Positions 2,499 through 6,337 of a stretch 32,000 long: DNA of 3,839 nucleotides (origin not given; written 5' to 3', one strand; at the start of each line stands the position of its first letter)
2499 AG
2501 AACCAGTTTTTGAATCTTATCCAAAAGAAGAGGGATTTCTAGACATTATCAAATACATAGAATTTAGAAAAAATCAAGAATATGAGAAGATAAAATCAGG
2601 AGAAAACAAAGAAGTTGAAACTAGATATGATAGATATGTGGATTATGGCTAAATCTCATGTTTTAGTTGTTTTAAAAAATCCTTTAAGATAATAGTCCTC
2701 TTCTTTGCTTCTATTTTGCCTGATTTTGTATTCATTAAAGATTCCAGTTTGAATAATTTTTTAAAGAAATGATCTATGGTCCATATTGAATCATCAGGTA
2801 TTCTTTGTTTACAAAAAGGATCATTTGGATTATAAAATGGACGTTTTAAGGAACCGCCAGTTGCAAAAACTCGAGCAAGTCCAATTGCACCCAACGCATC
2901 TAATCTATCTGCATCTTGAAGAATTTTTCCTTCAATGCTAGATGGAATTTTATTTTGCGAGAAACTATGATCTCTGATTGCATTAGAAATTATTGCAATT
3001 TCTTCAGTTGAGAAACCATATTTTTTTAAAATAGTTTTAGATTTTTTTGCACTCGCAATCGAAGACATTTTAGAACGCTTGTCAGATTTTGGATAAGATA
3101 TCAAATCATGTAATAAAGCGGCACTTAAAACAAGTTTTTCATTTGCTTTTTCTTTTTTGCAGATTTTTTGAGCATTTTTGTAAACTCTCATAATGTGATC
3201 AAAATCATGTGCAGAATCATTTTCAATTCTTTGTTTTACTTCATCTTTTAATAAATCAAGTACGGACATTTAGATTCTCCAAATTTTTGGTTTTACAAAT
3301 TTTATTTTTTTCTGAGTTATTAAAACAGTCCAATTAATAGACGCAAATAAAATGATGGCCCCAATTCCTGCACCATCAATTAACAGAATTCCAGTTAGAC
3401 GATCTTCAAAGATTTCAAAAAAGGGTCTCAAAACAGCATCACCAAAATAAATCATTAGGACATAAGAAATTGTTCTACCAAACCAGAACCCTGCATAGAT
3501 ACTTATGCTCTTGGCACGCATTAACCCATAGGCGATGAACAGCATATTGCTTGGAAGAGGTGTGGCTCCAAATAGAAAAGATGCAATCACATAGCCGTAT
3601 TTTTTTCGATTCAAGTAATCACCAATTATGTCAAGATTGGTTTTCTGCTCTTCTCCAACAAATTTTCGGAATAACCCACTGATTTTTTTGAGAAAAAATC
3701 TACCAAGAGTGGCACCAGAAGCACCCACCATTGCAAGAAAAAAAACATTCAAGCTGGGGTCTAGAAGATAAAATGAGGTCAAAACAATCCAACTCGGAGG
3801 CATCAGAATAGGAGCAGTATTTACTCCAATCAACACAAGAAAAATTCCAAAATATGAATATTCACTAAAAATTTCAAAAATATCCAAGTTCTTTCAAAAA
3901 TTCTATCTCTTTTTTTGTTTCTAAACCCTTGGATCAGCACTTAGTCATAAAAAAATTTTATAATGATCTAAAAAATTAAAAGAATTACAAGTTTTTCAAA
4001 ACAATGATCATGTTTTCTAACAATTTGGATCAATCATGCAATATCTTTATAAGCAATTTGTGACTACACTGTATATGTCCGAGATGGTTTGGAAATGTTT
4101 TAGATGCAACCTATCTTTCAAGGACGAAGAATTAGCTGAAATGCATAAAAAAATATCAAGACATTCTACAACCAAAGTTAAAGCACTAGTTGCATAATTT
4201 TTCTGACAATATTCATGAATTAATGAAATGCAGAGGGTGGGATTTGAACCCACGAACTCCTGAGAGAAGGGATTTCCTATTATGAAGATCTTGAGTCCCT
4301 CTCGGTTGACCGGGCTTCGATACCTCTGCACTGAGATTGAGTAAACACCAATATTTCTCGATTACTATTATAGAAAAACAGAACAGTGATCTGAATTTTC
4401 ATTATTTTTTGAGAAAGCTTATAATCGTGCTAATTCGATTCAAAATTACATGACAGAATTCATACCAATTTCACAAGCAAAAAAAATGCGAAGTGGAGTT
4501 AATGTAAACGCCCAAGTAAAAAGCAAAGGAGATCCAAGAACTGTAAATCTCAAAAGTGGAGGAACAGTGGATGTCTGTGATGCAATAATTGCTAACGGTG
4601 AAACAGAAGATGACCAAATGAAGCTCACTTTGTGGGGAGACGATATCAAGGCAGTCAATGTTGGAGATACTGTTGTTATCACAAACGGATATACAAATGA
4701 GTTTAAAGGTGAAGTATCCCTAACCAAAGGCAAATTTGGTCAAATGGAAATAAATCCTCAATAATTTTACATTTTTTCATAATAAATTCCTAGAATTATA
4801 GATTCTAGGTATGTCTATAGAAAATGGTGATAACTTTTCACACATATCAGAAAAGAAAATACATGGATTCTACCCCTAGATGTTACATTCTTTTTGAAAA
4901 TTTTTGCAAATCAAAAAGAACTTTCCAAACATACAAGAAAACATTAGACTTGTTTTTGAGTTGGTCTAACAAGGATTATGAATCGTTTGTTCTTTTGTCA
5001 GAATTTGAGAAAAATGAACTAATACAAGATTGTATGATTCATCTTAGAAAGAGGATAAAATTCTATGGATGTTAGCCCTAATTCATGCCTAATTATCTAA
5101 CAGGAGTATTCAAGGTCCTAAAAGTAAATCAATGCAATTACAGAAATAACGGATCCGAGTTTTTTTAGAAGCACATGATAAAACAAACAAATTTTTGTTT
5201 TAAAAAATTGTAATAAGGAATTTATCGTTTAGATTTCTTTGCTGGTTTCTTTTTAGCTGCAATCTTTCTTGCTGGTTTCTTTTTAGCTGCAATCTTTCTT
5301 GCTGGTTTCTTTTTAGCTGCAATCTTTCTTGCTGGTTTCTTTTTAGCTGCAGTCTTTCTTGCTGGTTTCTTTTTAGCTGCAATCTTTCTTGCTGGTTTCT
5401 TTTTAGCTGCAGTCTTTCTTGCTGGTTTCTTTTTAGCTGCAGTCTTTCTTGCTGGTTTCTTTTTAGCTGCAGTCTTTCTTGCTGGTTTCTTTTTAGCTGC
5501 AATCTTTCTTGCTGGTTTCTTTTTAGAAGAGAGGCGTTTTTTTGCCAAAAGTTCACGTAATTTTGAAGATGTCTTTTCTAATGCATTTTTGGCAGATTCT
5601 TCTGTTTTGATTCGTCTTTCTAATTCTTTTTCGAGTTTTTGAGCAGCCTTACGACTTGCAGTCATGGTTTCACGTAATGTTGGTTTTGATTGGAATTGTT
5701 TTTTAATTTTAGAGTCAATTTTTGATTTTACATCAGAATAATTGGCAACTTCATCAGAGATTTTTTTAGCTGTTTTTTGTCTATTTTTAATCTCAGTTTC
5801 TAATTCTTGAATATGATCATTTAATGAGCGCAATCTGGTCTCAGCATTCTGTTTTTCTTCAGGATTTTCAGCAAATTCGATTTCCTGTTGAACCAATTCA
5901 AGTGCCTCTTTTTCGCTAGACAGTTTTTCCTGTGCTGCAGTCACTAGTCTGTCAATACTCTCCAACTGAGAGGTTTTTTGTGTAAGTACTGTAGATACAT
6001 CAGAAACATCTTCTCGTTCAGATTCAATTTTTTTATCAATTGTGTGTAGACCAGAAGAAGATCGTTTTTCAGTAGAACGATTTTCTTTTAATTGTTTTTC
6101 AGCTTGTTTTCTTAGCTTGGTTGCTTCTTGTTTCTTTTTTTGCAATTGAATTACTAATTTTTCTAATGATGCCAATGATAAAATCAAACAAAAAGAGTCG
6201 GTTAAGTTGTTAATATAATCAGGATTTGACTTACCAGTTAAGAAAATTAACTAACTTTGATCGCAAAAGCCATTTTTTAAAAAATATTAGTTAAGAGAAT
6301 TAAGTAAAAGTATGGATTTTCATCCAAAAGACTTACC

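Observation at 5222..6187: Coiled-coil protein with a histone-H1-like KKKPARK(I/T)AA repeat tail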

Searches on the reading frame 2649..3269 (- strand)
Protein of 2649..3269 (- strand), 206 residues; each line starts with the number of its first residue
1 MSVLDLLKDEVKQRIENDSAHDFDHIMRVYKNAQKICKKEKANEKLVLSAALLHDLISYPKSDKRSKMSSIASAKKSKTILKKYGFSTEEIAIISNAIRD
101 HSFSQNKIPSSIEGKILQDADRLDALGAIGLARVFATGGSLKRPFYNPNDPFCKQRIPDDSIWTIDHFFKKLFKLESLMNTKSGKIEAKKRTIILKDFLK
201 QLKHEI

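Call 5: search_protein_families(library=pfam, proteins=[window:2649-3269:-], max_evalue=0.1)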
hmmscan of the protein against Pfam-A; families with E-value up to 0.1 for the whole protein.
window:2649-3269:- (206 aa): 3 families
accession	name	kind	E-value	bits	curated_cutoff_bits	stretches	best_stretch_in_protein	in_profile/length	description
PF01966.28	HD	-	4.1e-17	63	22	1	23-125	2-115/116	HD domain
PF16263.11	DUF4917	-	0.02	14.8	28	1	6-51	29-75/311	Domain of unknown function (DUF4917)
PF02092.22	tRNA_synt_2f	-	0.067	12.5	29.2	1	81-138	402-462/536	Glycyl-tRNA synthetase beta subunit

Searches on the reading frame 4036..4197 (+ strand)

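Call 5: search_protein_families(library=pfam, proteins=[window:4036-4197:+], max_evalue=0.1)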
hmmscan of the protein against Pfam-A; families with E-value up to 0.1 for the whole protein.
window:4036-4197:+ (53 aa): 4 families
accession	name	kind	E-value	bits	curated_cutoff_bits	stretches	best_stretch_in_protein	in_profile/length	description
PF04071.17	zf-like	-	0.032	14.6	27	1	15-44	45-75/82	Cysteine-rich small domain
PF12874.13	zf-met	-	0.038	14.8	21.2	1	19-43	1-25/25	Zinc-finger of C2H2 type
PF24666.1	zf-C2H2_fungi_2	-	0.038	14.3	27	1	21-38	3-20/26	Fungal C2H2 zinc finger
PF23447.1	DUF7128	-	0.041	14.2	25.7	1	17-39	10-33/44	Domain of unknown function (DUF7128)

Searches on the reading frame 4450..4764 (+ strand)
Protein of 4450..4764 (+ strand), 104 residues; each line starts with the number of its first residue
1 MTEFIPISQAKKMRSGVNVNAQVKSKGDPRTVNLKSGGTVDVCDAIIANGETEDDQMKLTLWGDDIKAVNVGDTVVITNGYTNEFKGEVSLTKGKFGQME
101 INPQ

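Call 5: search_protein_families(library=pfam, proteins=[window:4450-4764:+], max_evalue=0.1)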
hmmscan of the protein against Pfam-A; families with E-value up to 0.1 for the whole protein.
window:4450-4764:+ (104 aa): 1 family
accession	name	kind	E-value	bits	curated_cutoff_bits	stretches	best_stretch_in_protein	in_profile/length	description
PF21473.3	Ssb-like_OB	-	0.0079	16.8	24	1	23-100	23-96/97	Single-stranded DNA binding protein Ssb-like, OB fold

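Call 40: search_protein_families(library=ncbifam, proteins=[window:4450-4764:+], max_evalue=0.1)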
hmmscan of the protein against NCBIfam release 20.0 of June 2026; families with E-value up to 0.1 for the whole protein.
window:4450-4764:+ (104 aa): 14 families
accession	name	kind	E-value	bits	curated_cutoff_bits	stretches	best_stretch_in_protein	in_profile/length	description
NF005049.0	PRK06461.1-3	equivalog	8.8e-15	55.2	188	1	12-100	12-97/144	single-stranded DNA-binding protein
NF005050.0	PRK06461.1-4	equivalog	6.8e-12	45.7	176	1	10-100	11-97/151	single-stranded DNA-binding protein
NF005051.0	PRK06461.1-5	equivalog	4.4e-09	36.5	235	1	11-95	9-89/146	single-stranded DNA-binding protein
NF005048.0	PRK06461.1-1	equivalog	8.9e-09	35.9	230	1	13-95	11-89/148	single-stranded DNA-binding protein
NF009032.0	PRK12366.1-3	equivalog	5.3e-07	28.3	773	1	11-104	407-498/651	replication factor A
NF012035.0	PRK15491.1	equivalog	1.5e-05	24.4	362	1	7-99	169-263/374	replication factor A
NF009034.0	PRK12366.1-5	equivalog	1.9e-05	23.2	789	1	14-104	403-491/642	replication factor A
NF011288.0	PRK14699.1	equivalog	0.00031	19.7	544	1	3-97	275-371/484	replication factor A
NF005551.0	PRK07211.1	equivalog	0.00036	20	575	1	14-100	171-257/485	single-stranded DNA binding protein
NF005554.0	PRK07218.1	equivalog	0.00074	18.6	447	1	12-100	66-147/423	Single-stranded DNA binding protein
NF009030.0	PRK12366.1-1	equivalog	0.0039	15.6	1147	1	3-80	71-148/796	replication factor A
NF009031.0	PRK12366.1-2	equivalog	0.0053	15.3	767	1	55-104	444-494/647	replication factor A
TIGR00617.1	rpa1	subfamily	0.025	13.1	334.2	1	17-103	313-399/608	replication factor-a protein 1 (rpa1)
NF006255.0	PRK08402.1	equivalog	0.03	13.3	442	1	13-84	71-143/355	replication factor A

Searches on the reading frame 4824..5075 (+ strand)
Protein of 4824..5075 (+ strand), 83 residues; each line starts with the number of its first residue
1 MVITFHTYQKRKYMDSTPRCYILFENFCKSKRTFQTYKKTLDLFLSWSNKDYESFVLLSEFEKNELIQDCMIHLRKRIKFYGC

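Call 5: search_protein_families(library=pfam, proteins=[window:4824-5075:+], max_evalue=0.1)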
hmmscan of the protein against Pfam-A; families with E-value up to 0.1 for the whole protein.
window:4824-5075:+ (83 aa): 0 families

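Call 40: search_protein_families(library=ncbifam, proteins=[window:4824-5075:+], max_evalue=0.1)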
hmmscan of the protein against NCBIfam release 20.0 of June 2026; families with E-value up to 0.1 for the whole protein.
window:4824-5075:+ (83 aa): 0 families

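Call 77: search_protein_families(library=phrogs, proteins=[window:4824-5075:+], max_evalue=0.1)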
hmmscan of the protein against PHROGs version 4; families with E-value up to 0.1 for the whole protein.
window:4824-5075:+ (83 aa): 0 families

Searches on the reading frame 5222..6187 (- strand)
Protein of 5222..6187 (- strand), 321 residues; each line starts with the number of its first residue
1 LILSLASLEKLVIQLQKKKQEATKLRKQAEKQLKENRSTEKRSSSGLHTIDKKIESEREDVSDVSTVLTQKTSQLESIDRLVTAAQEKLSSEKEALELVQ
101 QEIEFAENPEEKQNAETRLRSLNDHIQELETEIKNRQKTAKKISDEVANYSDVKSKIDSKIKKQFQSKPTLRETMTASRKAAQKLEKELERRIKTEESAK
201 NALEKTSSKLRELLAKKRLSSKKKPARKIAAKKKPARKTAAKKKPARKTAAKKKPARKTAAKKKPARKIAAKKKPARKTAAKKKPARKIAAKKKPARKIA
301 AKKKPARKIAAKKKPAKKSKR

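Call 5: search_protein_families(library=pfam, proteins=[window:5222-6187:-], max_evalue=0.1)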
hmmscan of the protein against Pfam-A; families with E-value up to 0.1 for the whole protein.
window:5222-6187:- (321 aa): 3 families
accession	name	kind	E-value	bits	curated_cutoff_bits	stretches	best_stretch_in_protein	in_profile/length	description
PF07382.16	HC2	-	6e-10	40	40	1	214-319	3-109/194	Histone H1-like nucleoprotein HC2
PF02095.21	Extensin_1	-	0.006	16.9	105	1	222-318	7-103/171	Extensin-like protein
PF02050.21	FliJ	-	0.024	15.3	28.4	1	100-200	2-100/123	Flagellar FliJ protein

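Call 26: predict_structure(alignment_id=A1)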
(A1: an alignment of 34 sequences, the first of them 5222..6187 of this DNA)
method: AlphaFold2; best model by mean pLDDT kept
length: 321 residues; sequences in the alignment: 34
mean_pLDDT: 80.0   pTM: 0.52
mean pLDDT of the five models: 80.0, 78.7, 78.5, 78.5, 76.7
residues with pLDDT >= 90: 204; 70-90: 13; 50-70: 30; < 50: 74
segments of 3 or more residues with pLDDT < 50: 229-244, 246-255, 257-272, 274-284, 302-308
pLDDT, mean of each block of 10 residues (from residue 1): 77 94 95 96 96 97 97 98 98 96 93 95 97 98 98 97 95 96 96 94 93 86 55 44 45 45 45 46 50 53 49 50 46
secondary structure, 60 per line:
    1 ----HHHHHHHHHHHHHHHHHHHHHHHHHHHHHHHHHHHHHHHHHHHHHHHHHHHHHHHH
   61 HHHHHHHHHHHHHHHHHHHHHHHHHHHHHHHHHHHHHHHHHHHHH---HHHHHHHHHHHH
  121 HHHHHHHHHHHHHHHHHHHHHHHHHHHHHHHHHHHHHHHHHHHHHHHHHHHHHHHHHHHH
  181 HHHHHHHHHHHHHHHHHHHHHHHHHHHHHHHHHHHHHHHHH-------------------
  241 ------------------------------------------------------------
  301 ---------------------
elements in order: H5-105 H109-221

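Call 29: fold_search(model_id=the predicted structure, library=pdb)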
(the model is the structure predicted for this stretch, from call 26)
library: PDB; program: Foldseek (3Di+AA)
matches with E <= 10: 986; with E <= 0.001: 0
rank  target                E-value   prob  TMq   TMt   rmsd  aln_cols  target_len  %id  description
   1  6ixf_B                2.5e-03  1.00  0.31  0.44  30.6       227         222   14  Crystal structure of SeMet apo SH3BP5 (P41) (released 2019-03-20)
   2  8wjo_B                2.6e-03  1.00  0.29  0.32  11.6       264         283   16  Cryo-EM structure of 8-subunit Smc5/6 arm region (released 2024-06-26)
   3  5xg2                  3.4e-03  1.00  0.27  0.35  12.7       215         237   13  Crystal structure of a coiled-coil segment (residues 345-468 and 694-814) of Pyrococcus yayanosii Smc (released 2017-06-07)
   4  8i4v_B                3.8e-03  1.00  0.26  0.32  15.3       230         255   20  Cryo-EM structure of 5-subunit Smc5/6 arm region (released 2024-06-26)
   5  6ixf_A                4.7e-03  1.00  0.31  0.43  26.7       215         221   14  Crystal structure of SeMet apo SH3BP5 (P41) (released 2019-03-20)
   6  8i21_B                6.8e-03  1.00  0.26  0.31  15.8       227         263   20  Cryo-EM structure of 6-subunit Smc5/6 arm region (released 2024-06-26)
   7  9a65_B                8.0e-03  1.00  0.48  0.25   7.5       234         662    9  Integrative model of YVAQ-MCPB by crosslinking MS and deep learning (released 2024-09-18)
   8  9a69_B                8.9e-03  0.99  0.28  0.15  25.4       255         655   12  Integrative model of MCPB-MCPC by crosslinking MS and deep learning (released 2024-09-18)
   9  8i4v_A                1.1e-02  1.00  0.32  0.35  13.3       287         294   14  Cryo-EM structure of 5-subunit Smc5/6 arm region (released 2024-06-26)
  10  8a1g_A                1.1e-02  0.97  0.21  0.29  26.1       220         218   16  Structure of the SNX1-SNX5 complex (released 2023-06-14)
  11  6z6f_D                1.2e-02  1.00  0.31  0.21   9.1       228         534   17  HDAC-PC (released 2021-02-17)
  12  6ixv_D                1.3e-02  1.00  0.29  0.40  32.4       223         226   15  Crystal structure of SH3BP5-Rab11a (released 2019-03-20)
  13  3na7                  1.4e-02  0.99  0.24  0.29   8.4       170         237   15  2.2 Angstrom Structure of the HP0958 Protein from Helicobacter pylori CCUG 17874 (released 2010-09-22)
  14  2ch7_A                1.6e-02  0.97  0.25  0.26  14.7       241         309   14  Crystal structure of the cytoplasmic domain of a bacterial chemoreceptor from Thermotoga maritima (released 2006-04-18)
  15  6z6f_C                1.7e-02  0.99  0.27  0.17   9.6       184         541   16  HDAC-PC (released 2021-02-17)
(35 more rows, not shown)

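Call 40: search_protein_families(library=ncbifam, proteins=[window:5222-6187:-], max_evalue=0.1)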
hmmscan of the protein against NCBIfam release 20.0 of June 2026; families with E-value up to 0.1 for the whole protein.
window:5222-6187:- (321 aa): 4 families
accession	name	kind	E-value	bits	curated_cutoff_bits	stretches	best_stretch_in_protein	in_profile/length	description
NF038052.1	histone_lik_HC2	exception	0.00012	22.4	135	1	242-319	6-84/201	histone H1-like DNA-binding protein Hc2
TIGR02168.1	SMC_prok_B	equivalog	0.00017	19.5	567.35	1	7-216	739-946/1181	chromosome segregation protein SMC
NF038053.1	hist_H1_lk_Burk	equivalog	0.00021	21.6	80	1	179-318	6-142/195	histone H1-like DNA-binding protein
NF011492.0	PRK14900.1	equivalog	0.0046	14.9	1783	1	125-294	875-1042/1044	valine--tRNA ligase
